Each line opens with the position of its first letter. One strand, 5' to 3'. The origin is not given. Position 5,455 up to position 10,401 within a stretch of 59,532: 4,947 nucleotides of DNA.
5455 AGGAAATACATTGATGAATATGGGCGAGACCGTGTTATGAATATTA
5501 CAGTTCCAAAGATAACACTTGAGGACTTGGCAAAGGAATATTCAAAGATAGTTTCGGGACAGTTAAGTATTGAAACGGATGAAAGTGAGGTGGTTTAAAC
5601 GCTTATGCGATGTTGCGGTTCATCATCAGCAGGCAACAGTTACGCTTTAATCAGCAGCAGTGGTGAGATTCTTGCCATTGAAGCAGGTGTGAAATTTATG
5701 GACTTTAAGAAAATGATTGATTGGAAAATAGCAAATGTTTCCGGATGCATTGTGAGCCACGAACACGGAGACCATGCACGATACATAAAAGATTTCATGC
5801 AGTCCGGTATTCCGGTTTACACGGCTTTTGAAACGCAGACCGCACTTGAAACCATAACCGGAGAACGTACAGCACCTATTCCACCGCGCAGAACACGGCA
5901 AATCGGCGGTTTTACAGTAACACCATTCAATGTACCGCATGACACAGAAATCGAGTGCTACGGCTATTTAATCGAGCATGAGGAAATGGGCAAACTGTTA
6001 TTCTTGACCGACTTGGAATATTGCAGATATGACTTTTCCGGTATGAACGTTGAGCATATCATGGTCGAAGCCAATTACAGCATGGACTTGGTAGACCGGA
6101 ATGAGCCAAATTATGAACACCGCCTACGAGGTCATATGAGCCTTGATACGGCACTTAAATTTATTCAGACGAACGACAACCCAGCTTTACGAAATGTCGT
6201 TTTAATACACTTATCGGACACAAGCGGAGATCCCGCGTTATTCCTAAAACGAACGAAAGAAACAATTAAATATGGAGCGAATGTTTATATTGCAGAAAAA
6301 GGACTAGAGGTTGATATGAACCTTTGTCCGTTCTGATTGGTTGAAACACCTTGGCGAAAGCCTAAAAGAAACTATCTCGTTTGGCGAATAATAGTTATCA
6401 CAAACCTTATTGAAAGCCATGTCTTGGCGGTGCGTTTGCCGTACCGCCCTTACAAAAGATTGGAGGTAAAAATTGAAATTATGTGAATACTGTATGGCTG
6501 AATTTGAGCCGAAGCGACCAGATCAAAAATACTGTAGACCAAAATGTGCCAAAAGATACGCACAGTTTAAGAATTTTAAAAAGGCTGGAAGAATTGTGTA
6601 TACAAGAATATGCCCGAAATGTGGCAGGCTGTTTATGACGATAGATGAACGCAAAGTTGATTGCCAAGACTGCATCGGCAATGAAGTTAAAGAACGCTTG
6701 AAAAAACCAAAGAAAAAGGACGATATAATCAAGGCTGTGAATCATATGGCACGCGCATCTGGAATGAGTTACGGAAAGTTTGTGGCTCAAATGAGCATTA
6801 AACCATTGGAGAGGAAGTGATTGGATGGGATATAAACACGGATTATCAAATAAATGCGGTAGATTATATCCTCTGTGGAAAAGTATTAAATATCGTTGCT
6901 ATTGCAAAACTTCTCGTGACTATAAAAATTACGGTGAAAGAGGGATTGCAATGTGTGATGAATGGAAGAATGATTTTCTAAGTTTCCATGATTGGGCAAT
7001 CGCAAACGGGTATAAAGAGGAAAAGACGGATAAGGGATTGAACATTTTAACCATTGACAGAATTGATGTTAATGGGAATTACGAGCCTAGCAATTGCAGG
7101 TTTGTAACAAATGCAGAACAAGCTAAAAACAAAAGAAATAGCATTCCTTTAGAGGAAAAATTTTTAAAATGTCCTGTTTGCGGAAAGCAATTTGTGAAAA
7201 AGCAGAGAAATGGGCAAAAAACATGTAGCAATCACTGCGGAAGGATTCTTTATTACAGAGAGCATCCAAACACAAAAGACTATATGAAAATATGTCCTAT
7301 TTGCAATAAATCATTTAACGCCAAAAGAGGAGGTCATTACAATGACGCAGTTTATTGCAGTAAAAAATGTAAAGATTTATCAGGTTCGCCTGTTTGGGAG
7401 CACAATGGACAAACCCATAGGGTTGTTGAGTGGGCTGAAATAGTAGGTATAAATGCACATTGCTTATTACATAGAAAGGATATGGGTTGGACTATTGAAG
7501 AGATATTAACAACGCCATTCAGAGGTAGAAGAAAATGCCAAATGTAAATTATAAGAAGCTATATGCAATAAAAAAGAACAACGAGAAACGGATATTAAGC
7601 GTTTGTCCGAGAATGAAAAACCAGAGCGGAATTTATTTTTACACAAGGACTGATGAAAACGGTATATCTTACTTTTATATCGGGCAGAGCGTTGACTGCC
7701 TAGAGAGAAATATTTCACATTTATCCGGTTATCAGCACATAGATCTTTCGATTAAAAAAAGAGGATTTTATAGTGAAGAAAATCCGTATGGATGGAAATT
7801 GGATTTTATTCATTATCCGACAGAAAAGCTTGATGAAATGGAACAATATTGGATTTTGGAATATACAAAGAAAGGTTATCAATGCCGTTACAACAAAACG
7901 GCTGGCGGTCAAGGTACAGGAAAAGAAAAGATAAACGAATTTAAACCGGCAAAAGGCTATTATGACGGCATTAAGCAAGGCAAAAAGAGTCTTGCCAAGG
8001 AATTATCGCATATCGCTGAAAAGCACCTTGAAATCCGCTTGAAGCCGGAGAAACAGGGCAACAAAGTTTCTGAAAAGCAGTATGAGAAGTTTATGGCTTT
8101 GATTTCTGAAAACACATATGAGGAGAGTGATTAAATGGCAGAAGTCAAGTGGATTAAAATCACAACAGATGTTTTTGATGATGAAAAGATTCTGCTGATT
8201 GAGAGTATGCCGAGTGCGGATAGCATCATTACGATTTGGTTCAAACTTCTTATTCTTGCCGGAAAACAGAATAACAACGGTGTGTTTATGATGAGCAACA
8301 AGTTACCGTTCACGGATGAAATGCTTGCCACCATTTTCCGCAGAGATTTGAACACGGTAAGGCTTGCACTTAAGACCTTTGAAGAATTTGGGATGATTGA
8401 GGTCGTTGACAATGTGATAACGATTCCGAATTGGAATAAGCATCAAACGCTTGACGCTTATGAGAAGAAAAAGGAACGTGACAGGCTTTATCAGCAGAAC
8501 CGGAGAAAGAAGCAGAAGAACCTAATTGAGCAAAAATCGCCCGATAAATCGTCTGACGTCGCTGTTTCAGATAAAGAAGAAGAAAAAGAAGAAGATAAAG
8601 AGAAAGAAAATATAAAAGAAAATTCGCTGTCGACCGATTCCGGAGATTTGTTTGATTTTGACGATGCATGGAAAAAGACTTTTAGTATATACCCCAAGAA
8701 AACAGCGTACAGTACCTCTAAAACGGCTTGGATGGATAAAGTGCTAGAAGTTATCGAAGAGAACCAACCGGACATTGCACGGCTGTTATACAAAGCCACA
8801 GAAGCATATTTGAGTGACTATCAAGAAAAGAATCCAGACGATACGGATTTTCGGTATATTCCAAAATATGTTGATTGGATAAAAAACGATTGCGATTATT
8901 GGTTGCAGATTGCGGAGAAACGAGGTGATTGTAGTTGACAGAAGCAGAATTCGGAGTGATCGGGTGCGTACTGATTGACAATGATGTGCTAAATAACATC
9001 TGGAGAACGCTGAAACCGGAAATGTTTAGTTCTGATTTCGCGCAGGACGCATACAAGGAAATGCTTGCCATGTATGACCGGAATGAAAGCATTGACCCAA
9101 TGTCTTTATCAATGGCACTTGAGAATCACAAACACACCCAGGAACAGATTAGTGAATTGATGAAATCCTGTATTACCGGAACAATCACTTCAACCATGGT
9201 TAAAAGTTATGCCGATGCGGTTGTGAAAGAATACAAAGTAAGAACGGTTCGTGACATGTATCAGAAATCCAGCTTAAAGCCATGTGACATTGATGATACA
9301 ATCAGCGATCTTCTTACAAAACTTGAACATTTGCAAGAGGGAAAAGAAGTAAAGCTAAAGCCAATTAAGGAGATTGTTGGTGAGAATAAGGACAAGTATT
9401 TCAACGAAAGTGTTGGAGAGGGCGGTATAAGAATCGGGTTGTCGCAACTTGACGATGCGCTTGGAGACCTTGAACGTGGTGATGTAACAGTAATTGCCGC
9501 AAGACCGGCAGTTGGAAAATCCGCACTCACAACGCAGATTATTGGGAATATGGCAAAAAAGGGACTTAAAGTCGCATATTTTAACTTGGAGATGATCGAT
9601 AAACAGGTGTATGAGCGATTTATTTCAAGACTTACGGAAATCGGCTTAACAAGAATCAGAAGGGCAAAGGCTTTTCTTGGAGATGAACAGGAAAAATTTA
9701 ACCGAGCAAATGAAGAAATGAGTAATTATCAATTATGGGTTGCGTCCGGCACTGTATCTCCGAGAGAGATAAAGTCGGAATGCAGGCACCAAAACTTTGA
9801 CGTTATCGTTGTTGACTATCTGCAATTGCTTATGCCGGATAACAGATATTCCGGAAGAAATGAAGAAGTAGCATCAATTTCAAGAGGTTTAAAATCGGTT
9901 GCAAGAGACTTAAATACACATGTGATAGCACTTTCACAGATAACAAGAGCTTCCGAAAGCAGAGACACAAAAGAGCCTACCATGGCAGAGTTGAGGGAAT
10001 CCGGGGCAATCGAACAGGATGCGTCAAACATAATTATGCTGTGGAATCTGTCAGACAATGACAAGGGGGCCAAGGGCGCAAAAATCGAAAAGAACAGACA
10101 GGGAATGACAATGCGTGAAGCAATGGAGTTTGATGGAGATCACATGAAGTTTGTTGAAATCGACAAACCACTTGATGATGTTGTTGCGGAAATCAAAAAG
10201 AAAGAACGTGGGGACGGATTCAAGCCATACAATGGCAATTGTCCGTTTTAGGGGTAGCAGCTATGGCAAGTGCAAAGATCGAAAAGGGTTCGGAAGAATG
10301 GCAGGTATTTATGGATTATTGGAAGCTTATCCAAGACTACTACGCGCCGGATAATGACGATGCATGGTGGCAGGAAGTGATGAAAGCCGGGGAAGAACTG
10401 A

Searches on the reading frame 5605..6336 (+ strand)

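Call 83: search_protein_families(library=pfam, proteins=[window:5605-6336:+], max_evalue=0.001)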
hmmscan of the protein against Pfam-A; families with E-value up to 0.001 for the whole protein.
window:5605-6336:+ (243 aa): 1 family
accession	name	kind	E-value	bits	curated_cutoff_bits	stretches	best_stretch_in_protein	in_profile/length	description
PF12706.13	Lactamase_B_2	-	7.5e-12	45.7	27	1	42-202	28-199/200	Beta-lactamase superfamily domain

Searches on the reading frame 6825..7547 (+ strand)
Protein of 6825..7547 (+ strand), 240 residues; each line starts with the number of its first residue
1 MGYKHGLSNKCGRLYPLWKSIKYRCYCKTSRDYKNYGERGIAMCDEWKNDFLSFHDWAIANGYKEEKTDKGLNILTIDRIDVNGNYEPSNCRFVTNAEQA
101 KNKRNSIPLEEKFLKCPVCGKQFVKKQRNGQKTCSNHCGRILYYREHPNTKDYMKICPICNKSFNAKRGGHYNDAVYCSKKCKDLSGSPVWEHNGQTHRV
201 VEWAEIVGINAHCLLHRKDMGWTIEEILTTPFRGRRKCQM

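Call 83: search_protein_families(library=pfam, proteins=[window:6825-7547:+], max_evalue=0.001)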
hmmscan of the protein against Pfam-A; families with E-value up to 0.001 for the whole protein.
window:6825-7547:+ (240 aa): 1 family
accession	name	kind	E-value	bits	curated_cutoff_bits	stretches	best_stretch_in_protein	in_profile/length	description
PF03884.20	YacG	-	0.00061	19.9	25.5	0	157-184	3-28/52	DNA gyrase inhibitor YacG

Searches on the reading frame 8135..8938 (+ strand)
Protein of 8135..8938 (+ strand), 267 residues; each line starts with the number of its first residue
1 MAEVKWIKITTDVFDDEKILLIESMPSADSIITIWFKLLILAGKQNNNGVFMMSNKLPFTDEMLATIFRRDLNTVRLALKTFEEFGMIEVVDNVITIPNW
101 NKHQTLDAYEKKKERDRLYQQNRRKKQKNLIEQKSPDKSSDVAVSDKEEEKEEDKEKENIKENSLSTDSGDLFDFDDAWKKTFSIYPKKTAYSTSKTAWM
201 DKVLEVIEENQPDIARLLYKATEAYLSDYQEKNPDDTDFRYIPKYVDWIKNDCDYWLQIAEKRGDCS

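Call 83: search_protein_families(library=pfam, proteins=[window:8135-8938:+], max_evalue=0.001)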
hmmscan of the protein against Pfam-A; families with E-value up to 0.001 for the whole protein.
window:8135-8938:+ (267 aa): 1 family
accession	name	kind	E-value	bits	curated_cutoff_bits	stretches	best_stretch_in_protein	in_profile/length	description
PF09681.16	Phage_rep_org_N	-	7.7e-49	165.1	23.3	1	6-124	1-120/121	N-terminal phage replisome organiser (Phage_rep_org_N)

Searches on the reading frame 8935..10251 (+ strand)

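Call 83: search_protein_families(library=pfam, proteins=[window:8935-10251:+], max_evalue=0.001)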
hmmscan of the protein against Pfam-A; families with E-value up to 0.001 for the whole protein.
window:8935-10251:+ (438 aa): 3 families
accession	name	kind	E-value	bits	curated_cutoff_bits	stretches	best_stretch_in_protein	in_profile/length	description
PF03796.21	DnaB_C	-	5.9e-62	209.8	27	1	164-407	1-254/255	DnaB-like helicase C terminal domain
PF00772.26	DnaB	-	8.8e-17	61.5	23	1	2-96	6-101/103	DnaB-like helicase N terminal domain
PF13481.12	AAA_25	-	4.9e-06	26.7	27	1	177-335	28-189/195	AAA domain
